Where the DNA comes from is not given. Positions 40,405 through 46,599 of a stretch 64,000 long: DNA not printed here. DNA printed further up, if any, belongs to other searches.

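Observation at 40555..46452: Stand-alone 1965-aa protein: transglutaminase-like, DUF4011-like, SF1 helicase, REase-fold, DUF3320-like; candidate defence gene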

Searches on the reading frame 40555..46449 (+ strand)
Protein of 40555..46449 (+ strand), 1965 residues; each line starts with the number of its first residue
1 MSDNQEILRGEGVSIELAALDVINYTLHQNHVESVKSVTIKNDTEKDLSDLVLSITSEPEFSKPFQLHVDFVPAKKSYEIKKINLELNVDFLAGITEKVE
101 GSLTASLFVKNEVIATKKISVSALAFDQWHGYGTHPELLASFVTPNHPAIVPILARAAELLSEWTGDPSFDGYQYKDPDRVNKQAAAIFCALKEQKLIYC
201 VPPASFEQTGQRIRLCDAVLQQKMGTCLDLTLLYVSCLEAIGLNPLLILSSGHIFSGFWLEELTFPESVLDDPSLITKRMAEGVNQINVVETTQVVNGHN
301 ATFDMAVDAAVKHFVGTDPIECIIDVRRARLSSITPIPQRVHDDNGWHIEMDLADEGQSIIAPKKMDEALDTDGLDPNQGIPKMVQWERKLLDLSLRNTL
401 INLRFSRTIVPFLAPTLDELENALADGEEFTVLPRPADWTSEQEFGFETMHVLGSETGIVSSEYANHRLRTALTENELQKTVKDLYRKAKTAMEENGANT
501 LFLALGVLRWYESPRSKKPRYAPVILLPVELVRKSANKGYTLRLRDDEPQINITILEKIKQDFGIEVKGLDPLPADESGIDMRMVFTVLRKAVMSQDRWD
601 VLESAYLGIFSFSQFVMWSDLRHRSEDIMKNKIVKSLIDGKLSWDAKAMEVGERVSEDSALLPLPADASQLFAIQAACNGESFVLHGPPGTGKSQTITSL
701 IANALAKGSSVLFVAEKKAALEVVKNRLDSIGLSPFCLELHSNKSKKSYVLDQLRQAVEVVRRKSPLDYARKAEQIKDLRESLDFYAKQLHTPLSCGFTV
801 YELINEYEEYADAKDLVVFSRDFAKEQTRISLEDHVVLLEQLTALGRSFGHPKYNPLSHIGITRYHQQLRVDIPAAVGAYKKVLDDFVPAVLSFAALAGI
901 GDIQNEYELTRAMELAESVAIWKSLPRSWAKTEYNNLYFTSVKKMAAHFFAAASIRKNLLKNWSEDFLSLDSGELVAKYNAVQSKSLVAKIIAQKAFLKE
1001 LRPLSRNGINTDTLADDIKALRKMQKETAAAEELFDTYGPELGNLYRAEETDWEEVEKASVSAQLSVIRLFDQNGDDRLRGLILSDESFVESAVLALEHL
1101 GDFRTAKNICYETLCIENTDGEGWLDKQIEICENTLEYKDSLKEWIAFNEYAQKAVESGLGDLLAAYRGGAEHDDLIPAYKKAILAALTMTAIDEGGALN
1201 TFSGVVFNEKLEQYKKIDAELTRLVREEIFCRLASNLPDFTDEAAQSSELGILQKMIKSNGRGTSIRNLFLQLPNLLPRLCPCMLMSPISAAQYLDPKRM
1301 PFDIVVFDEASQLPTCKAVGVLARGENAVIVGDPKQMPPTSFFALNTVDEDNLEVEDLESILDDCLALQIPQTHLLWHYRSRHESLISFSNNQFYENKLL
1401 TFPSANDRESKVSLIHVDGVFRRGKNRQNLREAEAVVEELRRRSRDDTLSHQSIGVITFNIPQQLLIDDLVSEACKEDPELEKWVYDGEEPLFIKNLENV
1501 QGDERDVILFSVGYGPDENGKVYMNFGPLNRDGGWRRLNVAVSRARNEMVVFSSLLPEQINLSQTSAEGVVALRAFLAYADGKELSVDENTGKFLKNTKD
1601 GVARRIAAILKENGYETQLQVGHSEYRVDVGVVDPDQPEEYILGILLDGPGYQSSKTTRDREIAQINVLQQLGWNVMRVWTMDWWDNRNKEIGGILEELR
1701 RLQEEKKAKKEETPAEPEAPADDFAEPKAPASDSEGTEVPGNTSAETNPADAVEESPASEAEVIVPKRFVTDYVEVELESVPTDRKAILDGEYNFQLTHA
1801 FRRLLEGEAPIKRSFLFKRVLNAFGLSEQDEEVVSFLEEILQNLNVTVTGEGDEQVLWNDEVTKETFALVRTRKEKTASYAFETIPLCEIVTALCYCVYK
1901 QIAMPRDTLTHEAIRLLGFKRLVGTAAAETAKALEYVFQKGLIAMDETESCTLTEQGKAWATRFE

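Call 6: search_protein_families(library=pfam, proteins=[window:40555-46449:+], max_evalue=0.1)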
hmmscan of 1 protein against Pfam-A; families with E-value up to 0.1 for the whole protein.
window:40555-46449:+ (1965 aa): 18 families
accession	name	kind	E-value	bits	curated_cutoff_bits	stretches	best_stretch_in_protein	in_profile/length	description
PF13195.11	DUF4011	-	9.3e-50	169.1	22.2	1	390-558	1-157/158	Protein of unknown function (DUF4011)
PF18741.7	MTES_1575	-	1.7e-24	86.1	38.2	1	1604-1699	3-96/96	REase_MTES_1575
PF13087.12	AAA_12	-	7e-18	65.3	27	1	1364-1553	8-192/195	AAA domain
PF13086.12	AAA_11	-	5.9e-17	62.7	27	2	667-734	3-75/257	AAA domain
PF13604.12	AAA_30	-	1.6e-07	31.7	27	1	667-728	3-66/191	AAA domain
PF13245.12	AAA_19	-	4e-07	30.7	25.1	1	671-728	2-61/134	AAA domain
PF01443.25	Viral_helicase1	-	0.0001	22.6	21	0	1298-1340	56-100/228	Viral superfamily 1 RNA helicase core domain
PF04851.21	ResIII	-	0.00085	19.7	22.5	1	679-743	22-91/164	Type III restriction enzyme, res subunit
PF11784.13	DUF3320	-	0.0012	19.2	25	1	1790-1827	5-42/50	Protein of unknown function (DUF3320)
PF00580.27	UvrD-helicase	-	0.0026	17.9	23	1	672-731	7-68/271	UvrD/REP helicase N-terminal domain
PF13191.12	AAA_16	-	0.0095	16.9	32.6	1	674-715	16-57/167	AAA ATPase domain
PF01695.23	IstB_IS21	-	0.015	15.3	24.1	1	679-717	91-129/238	IstB-like ATP binding protein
PF00270.35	DEAD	-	0.023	14.9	26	1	670-753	4-91/167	DEAD/DEAH box helicase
PF10236.15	DAP3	-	0.029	14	23.1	1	680-716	23-59/311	Mitochondrial ribosomal death-associated protein 3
PF13401.12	AAA_22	-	0.031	15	27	0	682-717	7-42/130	AAA domain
PF06757.18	Ins_allergen_rp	-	0.034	14.4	23.2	0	972-1014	128-173/174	Insect allergen related repeat, nitrile-specifier detoxification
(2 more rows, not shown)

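Call 7: search_protein_families(library=padloc, proteins=[window:40555-46449:+], max_evalue=0.1)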
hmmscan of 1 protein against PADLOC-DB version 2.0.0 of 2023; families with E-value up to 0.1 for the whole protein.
window:40555-46449:+ (1965 aa): 9 families
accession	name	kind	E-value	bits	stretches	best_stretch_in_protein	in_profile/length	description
PDLC05009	PDC-S37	-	0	1164.2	1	383-1945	9-1540/1550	-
PDLC02194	Hhe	-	2.6e-170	566.7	2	1122-1703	1197-1784/1911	-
PDLC03924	MkoC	-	2e-29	100.3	3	1378-1590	776-976/1136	-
PDLC03920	MkoA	-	2.2e-25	87.2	1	667-1552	617-1073/1112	-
PDLC03921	MkoA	-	7.1e-12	41.8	3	1422-1553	1440-1565/1607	-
PDLC04140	mad8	-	4e-06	24.6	1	683-767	30-117/314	mads_8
PDLC02895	DpdJ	-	0.00073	14.4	0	1492-1590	396-491/2112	DpdJ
PDLC05065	PDC-S68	-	0.002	13.9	0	1298-1339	700-744/1221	-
PDLC05064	PDC-S68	-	0.0042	12.8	1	679-731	699-752/1273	-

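Call 8: search_protein_families(library=ncbifam, proteins=[window:40555-46449:+], max_evalue=0.1)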
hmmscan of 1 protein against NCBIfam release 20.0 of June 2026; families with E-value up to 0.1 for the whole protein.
window:40555-46449:+ (1965 aa): 11 families
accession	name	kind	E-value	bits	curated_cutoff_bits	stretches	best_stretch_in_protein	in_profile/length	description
NF058533.1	antiphage_ProA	equivalog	0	2005.5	1500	1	24-1921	1-1903/1903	anti-phage protein ProA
NF042953.1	Hhe_antiphage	equivalog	9.8e-240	799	2000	2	1096-1718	1075-1699/1797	DUF4011 domain-containing anti-phage protein Hhe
TIGR00376.1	TIGR00376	hypoth_equivalog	1.6e-25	89.7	348.9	2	1291-1552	355-608/639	IGHMBP2 family helicase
NF040671.1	PLuB_AAA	exception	4e-23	80.8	999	2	1298-1554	959-1231/1256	PLuB system helicase-like protein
TIGR01448.2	helicase_RecD2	equivalog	9.2e-06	24.1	500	1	625-715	278-366/713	SF1B family DNA helicase RecD2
TIGR01447.1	recD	equivalog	0.00077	18.1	310.15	1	669-704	151-187/597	exodeoxyribonuclease V subunit alpha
NF038214.1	IS21_help_AAA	equivalog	0.0038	16.9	200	1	679-719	89-129/232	IS21-like element helper ATPase IstB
TIGR03744.1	traC_PFL_4706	equivalog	0.015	13.2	520.6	1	682-745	477-539/892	conjugative transfer ATPase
NF004072.0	PRK05580.2-4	equivalog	0.018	13.3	1030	1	654-760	112-219/648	primosomal protein N'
NF042959.1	IteA_antiphage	equivalog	0.04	13.1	510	0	670-705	116-149/367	anti-phage ATPase IteA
TIGR02324.1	CP_lyasePhnL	equivalog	0.06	12.8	256.3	0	678-718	32-72/224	phosphonate C-P lyase system protein PhnL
